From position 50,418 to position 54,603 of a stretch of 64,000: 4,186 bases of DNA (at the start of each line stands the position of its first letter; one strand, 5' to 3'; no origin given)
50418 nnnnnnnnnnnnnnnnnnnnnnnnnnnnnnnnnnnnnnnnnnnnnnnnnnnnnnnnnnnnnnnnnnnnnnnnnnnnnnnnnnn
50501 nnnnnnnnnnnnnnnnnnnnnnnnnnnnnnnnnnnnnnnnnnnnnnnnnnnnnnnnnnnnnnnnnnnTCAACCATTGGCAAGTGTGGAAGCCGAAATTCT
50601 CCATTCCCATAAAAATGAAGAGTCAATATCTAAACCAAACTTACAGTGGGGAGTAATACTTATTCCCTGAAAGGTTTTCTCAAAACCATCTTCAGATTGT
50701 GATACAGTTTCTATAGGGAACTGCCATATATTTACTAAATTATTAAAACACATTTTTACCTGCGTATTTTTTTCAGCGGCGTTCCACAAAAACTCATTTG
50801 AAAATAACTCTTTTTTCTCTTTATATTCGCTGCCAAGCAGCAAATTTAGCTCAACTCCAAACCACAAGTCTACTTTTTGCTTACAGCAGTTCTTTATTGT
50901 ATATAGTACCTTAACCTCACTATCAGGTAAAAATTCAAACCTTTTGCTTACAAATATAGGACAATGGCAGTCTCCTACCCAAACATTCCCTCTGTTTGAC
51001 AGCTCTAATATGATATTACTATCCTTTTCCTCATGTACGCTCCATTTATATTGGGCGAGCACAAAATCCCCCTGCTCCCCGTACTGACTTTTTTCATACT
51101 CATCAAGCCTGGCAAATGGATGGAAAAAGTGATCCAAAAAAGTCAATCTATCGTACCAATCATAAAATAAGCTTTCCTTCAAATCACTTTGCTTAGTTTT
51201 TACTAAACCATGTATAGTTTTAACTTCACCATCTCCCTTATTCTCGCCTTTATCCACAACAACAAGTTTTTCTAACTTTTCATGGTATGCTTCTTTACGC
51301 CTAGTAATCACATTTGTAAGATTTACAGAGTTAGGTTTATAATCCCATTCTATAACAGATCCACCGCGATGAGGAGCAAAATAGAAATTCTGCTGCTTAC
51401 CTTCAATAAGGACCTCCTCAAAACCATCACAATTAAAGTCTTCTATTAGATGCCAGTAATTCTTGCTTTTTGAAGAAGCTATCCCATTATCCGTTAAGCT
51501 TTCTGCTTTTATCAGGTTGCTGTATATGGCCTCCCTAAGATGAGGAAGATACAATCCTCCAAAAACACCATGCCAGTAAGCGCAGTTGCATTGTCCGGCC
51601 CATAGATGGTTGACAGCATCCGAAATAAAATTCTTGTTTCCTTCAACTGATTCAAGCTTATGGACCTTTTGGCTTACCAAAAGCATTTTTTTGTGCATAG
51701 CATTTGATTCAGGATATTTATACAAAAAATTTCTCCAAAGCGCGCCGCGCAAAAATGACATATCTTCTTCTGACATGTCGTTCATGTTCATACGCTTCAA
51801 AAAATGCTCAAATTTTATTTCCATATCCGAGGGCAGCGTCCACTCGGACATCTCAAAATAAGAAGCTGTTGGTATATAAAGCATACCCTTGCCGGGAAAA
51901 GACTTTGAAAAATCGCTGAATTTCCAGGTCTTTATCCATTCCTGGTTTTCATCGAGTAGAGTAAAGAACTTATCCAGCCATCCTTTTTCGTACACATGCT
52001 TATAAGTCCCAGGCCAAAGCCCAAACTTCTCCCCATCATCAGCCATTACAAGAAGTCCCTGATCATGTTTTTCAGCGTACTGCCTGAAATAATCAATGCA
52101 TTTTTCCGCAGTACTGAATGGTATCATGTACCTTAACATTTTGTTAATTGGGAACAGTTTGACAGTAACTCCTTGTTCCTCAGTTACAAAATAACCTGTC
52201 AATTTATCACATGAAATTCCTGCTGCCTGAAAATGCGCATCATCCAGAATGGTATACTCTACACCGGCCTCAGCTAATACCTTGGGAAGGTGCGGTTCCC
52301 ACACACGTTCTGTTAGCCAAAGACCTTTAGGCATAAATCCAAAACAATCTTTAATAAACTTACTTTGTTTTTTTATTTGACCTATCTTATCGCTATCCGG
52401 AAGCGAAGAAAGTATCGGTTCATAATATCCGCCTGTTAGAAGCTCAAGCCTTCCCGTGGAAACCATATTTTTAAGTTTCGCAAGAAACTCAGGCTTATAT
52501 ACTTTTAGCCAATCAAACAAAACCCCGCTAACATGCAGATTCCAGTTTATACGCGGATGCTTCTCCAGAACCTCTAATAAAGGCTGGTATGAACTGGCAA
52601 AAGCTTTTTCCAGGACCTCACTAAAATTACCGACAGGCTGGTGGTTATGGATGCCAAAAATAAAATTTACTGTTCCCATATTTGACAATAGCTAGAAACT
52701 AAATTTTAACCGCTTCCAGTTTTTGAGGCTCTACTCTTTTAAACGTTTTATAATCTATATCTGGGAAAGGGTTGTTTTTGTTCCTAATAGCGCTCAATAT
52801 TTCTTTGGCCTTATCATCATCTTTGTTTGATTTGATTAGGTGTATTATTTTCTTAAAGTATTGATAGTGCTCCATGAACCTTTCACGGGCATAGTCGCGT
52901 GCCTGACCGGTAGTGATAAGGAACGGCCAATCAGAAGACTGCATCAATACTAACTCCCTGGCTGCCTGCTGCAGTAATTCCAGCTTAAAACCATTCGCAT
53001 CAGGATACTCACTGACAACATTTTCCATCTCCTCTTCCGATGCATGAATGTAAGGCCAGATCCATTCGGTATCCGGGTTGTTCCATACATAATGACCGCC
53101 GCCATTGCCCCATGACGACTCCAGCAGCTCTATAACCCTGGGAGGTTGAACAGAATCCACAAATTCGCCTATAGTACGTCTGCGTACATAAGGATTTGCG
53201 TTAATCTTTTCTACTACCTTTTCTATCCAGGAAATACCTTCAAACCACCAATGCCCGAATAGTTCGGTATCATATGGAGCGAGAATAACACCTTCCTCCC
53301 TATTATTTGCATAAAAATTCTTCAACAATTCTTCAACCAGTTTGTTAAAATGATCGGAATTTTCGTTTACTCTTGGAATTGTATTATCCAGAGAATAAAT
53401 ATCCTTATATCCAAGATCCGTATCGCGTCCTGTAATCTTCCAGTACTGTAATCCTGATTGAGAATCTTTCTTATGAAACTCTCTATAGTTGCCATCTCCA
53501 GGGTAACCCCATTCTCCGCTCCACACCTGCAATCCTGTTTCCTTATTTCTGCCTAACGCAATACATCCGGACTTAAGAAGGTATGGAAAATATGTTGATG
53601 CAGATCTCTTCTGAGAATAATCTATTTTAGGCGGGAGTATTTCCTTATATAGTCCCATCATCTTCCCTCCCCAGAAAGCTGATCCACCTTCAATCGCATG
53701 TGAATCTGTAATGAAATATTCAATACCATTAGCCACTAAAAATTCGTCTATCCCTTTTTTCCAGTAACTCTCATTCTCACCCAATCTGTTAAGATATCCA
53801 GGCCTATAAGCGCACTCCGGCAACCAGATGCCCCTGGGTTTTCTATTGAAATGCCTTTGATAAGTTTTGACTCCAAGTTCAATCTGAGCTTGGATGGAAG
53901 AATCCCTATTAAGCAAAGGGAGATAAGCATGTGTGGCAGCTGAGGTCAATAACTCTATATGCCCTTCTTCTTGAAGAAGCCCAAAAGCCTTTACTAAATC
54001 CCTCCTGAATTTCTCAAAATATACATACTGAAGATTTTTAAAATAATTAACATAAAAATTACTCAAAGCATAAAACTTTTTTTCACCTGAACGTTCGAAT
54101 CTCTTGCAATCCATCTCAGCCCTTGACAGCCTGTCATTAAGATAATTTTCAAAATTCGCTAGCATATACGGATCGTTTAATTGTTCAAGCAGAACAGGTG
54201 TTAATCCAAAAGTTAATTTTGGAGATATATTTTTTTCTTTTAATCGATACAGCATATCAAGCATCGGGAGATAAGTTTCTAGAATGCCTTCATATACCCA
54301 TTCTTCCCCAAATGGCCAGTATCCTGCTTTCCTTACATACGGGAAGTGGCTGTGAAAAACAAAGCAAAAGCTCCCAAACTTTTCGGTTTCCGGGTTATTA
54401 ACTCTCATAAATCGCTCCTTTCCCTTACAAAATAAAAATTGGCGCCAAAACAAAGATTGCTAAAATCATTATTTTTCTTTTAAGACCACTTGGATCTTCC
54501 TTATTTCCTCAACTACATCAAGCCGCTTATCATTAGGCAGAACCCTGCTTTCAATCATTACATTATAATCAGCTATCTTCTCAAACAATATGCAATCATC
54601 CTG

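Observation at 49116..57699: Two GH57 glycogen-type enzymes inserted inside a complete mannose-family PTS / HprK-RapZ-PtsN regulatory block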

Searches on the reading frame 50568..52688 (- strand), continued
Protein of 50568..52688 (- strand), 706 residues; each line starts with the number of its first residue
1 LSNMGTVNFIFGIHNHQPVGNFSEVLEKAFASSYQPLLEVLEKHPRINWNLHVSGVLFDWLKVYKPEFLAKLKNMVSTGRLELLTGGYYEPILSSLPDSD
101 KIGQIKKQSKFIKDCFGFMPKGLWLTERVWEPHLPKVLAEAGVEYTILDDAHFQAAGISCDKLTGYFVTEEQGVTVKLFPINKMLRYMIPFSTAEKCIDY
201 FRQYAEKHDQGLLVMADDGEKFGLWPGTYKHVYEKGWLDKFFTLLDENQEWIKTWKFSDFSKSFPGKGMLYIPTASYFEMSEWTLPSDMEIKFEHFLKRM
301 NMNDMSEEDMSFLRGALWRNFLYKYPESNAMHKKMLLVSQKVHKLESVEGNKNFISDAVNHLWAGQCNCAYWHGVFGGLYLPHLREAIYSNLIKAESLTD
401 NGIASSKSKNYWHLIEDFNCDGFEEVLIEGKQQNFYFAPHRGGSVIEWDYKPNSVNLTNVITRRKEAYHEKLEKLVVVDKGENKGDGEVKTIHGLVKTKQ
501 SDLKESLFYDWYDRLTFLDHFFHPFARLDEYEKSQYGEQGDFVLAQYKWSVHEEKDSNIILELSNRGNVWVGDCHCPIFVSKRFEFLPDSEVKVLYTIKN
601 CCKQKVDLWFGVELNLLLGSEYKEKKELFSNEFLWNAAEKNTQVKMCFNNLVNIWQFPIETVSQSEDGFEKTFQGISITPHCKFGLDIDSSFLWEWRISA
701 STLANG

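Call 55: find_encoding_contigs(protein=P0096, flank=7000, max_places=1)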
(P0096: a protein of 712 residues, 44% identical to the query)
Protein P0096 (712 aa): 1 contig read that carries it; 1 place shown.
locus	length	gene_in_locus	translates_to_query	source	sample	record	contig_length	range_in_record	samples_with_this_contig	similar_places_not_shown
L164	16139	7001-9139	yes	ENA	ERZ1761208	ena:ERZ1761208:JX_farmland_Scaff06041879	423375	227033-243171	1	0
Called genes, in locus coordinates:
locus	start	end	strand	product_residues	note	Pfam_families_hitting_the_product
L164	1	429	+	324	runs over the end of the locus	PF01380:SIS, PF00571:CBS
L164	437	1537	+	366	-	PF08282:Hydrolase_3 (faint), PF06835:LptC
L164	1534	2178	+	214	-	PF03968:LptD_N (faint)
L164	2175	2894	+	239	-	PF00005:ABC_tran, PF13304:AAA_21 (faint)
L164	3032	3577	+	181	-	PF02482:Ribosomal_S30AE, PF16321:Ribosom_S30AE_C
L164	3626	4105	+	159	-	PF00359:PTS_EIIA_2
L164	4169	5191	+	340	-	PF02603:Hpr_kinase_N, PF07475:Hpr_kinase_C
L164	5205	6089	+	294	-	PF03668:RapZ-like_N, PF22740:PapZ_C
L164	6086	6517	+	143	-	PF03610:EIIA-man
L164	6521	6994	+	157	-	PF03830:PTSIIB_sorb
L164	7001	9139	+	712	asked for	PF01074:Glyco_hydro_38N, PF03065:Glyco_hydro_57, PF09094:AmyA-A_glucT_m, PF09095:AmyA-gluTrfs_C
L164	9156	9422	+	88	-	PF00381:PTS-HPr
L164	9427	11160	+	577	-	PF05524:PEP-utilisers_N, PF00391:PEP-utilizers, PF02896:PEP-utilizers_C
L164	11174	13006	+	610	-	PF00009:GTP_EFTU, PF00679:EFG_C, PF06421:LepA_C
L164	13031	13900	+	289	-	PF10502:Peptidase_S26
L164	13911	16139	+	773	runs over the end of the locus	PF26626:DUF8201 (weak)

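Call 56: find_encoding_contigs(protein=P0075, flank=7000, max_places=1)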
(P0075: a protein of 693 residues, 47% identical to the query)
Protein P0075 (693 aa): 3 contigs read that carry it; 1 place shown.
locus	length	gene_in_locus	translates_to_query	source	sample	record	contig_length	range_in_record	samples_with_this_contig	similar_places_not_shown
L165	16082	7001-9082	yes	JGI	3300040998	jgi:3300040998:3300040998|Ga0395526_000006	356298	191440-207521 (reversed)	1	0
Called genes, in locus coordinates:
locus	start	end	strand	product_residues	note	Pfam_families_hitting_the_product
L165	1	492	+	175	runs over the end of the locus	PF06835:LptC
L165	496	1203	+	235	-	PF03968:LptD_N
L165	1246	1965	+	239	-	PF00005:ABC_tran, PF13304:AAA_21 (faint)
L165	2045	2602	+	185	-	PF02482:Ribosomal_S30AE, PF16321:Ribosom_S30AE_C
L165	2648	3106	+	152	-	PF00359:PTS_EIIA_2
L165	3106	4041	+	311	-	PF02603:Hpr_kinase_N, PF07475:Hpr_kinase_C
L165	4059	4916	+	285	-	PF03668:RapZ-like_N, PF22740:PapZ_C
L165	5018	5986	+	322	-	PF01933:CofD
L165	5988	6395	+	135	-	PF03610:EIIA-man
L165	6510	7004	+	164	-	PF03830:PTSIIB_sorb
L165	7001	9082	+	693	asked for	PF01074:Glyco_hydro_38N (weak), PF03065:Glyco_hydro_57, PF09094:AmyA-A_glucT_m, PF09095:AmyA-gluTrfs_C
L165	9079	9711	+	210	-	PF03609:EII-Sor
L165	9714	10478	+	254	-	PF03613:EIID-AGA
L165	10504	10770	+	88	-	PF00381:PTS-HPr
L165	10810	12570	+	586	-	PF05524:PEP-utilisers_N, PF00391:PEP-utilizers, PF02896:PEP-utilizers_C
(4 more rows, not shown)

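Call 57: find_encoding_contigs(protein=P0125, flank=7000, max_places=1)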
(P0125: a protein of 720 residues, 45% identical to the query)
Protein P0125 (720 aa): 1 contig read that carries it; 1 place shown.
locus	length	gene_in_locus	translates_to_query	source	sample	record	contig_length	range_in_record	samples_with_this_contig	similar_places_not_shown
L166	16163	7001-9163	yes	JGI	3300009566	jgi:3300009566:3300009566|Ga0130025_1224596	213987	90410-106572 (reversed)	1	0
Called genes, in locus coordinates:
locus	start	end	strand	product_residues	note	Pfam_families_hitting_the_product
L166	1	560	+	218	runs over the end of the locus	PF00702:Hydrolase, PF12710:HAD (weak), PF13419:HAD_2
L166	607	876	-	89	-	-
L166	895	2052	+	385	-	-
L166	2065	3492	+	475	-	PF15902:Sortilin-Vps10 (faint)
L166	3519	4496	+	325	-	-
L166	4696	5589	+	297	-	PF03687:UPF0164, PF19572:PorV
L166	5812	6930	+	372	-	PF00180:Iso_dh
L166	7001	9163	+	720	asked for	PF01074:Glyco_hydro_38N (weak), PF03065:Glyco_hydro_57, PF09094:AmyA-A_glucT_m, PF09095:AmyA-gluTrfs_C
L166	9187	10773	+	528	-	PF22694:CtpB_N-like, PF00595:PDZ, PF13180:PDZ_2, PF17820:PDZ_6, PF03572:Peptidase_S41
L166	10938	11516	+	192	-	-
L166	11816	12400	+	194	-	PF04542:Sigma70_r2, PF08281:Sigma70_r4_2, PF04545:Sigma70_r4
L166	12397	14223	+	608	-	PF11412:DsbD_N, PF02683:DsbD_TM, PF13386:DsbD_2 (weak), PF03190:Thioredox_DsbH (weak), PF00085:Thioredoxin, PF13098:Thioredoxin_2, PF13899:Thioredoxin_7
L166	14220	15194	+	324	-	PF00781:DAGK_cat, PF19279:YegS_C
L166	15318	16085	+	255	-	-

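Call 58: find_encoding_contigs(protein=P0112, flank=7000, max_places=1)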
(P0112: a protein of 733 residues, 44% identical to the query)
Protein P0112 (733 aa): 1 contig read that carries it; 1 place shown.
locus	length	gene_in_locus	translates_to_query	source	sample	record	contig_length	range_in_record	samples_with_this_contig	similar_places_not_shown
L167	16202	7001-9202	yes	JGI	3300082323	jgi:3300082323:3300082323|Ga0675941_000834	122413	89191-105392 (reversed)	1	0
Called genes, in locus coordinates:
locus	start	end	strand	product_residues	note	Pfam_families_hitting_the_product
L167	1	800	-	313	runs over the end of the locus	PF09991:DUF2232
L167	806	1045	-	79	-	PF01084:Ribosomal_S18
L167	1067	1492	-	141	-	PF01250:Ribosomal_S6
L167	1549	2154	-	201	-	PF01195:Pept_tRNA_hydro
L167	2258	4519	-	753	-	PF17900:Peptidase_M1_N, PF01433:Peptidase_M1, PF00404:Dockerin_1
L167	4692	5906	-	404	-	-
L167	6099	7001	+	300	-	PF02470:MlaD, PF28544:Helical_needle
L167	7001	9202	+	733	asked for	PF01074:Glyco_hydro_38N, PF03065:Glyco_hydro_57, PF09094:AmyA-A_glucT_m, PF09095:AmyA-gluTrfs_C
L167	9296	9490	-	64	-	-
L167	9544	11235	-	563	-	PF07885:Ion_trans_2, PF02254:TrkA_N, PF02080:TrkA_C, PF02254:TrkA_N, PF02080:TrkA_C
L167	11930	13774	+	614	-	-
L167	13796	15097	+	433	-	-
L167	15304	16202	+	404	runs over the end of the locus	PF09594:GT87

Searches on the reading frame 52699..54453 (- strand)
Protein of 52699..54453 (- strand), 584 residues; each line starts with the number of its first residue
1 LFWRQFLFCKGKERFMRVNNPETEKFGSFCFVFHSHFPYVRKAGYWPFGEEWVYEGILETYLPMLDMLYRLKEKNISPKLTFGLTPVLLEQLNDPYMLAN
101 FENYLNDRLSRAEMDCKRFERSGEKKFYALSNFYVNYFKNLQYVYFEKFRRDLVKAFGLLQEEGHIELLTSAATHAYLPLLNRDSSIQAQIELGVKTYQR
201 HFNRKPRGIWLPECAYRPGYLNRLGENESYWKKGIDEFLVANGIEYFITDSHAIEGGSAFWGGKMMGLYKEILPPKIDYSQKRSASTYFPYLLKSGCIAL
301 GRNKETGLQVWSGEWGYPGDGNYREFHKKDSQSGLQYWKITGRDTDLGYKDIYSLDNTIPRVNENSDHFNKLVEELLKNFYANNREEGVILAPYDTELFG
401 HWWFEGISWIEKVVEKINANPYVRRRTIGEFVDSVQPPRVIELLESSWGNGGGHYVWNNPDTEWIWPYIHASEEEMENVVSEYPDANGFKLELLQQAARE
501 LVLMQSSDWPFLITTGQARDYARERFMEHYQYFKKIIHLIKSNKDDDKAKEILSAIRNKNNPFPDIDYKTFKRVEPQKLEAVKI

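Call 3: search_protein_families(library=pfam, proteins=[window:52699-54453:-])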
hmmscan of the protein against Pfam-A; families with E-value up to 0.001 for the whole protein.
window:52699-54453:- (584 aa): 2 families
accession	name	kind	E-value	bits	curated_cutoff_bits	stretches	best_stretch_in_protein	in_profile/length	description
PF03065.20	Glyco_hydro_57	-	1.4e-42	146.5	21.2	1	31-443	2-290/291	Glycosyl hydrolase family 57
PF09210.16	BE_C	-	2.4e-30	105.3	25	1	469-571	2-101/101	1,4-alpha-glucan branching enzyme, C-terminal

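Call 34: search_solved_structures(query=window:52699-54408:-, show_alignments=1)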
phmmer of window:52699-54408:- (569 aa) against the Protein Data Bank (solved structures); distinct sequences matched with E-value up to 0.001: 5.
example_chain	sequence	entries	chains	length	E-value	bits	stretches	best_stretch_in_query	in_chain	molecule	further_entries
5wu7_A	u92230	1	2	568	1.7e-149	502.6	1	12-561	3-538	Uncharacterized protein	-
3n8t_A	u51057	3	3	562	5.4e-137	461.3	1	12-565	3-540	alpha-amylase, GH57 family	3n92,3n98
3p0b_A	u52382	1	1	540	1.9e-125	423.2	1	10-555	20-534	TT1467 protein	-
1ufa_A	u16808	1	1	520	4.3e-125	422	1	13-555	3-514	TT1467 protein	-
2b5d_X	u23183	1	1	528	1.1e-75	258.8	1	13-556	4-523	alpha-Amylase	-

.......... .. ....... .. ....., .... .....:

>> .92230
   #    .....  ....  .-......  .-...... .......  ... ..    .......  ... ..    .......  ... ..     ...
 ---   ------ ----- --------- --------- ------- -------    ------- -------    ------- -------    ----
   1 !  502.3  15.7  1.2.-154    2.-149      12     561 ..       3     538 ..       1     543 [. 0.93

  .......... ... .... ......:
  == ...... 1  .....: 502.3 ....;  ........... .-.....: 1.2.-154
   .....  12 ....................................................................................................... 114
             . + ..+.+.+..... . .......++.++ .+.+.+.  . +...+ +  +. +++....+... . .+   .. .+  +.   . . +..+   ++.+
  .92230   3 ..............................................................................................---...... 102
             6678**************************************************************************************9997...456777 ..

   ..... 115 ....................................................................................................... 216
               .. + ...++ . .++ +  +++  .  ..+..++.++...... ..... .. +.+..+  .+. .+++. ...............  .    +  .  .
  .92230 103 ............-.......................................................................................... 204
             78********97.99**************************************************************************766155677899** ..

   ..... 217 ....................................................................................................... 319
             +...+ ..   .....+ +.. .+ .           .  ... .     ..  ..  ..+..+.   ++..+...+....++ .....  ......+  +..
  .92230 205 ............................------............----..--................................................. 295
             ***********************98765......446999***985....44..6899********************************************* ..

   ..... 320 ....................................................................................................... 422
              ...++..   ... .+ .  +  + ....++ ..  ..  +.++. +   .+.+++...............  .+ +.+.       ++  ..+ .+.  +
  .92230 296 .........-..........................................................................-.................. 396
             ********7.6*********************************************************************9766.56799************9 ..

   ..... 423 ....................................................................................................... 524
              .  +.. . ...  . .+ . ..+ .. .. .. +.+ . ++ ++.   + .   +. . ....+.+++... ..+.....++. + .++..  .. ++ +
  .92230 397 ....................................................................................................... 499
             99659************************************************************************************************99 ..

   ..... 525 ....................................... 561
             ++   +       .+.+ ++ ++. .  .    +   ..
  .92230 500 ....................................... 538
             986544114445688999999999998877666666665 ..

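Call 47: search_protein_families(library=ncbifam, proteins=[window:52699-54408:-], max_evalue=0.001)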
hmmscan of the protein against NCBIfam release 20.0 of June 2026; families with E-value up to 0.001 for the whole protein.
window:52699-54408:- (569 aa): 2 families
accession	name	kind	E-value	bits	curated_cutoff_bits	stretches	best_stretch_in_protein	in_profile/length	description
NF041133.1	branch_enz_Thcocales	equivalog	5.2e-173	576.5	1000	1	12-564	1-541/553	1,4-alpha-glucan branching protein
NF041566.1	branchenz_Thermus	equivalog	9.8e-155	516.2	920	1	14-555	3-525/527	1,4-alpha-glucan branching protein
